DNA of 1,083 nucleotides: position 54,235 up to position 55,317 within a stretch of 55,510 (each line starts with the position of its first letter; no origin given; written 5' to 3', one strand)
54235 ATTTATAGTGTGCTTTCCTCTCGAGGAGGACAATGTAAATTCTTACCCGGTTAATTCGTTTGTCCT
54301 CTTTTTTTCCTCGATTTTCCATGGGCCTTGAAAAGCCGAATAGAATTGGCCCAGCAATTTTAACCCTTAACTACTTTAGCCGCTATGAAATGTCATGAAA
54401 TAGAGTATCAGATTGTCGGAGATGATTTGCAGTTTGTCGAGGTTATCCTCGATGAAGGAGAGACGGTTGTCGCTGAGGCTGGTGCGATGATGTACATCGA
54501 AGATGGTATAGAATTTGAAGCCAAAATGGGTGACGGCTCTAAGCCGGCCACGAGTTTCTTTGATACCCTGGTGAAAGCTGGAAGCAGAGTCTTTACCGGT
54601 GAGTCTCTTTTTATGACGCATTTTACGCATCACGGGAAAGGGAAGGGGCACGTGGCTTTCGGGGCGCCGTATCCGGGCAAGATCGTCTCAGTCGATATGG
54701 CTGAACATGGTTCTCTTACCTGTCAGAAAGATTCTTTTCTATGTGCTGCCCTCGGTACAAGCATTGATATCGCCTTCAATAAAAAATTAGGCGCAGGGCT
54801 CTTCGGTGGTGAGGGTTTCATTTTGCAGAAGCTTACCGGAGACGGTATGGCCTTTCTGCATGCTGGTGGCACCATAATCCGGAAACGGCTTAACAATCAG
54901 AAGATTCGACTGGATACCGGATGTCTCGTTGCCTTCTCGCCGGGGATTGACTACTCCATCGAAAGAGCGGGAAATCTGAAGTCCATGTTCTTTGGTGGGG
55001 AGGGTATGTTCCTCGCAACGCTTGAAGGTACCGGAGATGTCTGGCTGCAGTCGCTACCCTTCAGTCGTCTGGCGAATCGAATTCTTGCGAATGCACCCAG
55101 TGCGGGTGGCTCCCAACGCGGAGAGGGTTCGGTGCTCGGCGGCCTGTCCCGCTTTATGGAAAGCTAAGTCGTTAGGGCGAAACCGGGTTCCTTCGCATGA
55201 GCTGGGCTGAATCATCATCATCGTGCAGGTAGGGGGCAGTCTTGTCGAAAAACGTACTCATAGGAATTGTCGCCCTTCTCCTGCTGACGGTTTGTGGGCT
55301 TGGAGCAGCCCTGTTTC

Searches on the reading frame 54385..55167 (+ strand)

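Call 48: search_protein_families(library=pfam, proteins=[window:54385-55167:+], max_evalue=0.001)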
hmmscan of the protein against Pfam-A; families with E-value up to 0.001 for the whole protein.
window:54385-55167:+ (260 aa): 1 family
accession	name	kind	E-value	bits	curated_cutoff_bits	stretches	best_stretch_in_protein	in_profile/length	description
PF01987.23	AIM24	-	5.8e-71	238.9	25.7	1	8-224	1-205/205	Mitochondrial biogenesis AIM24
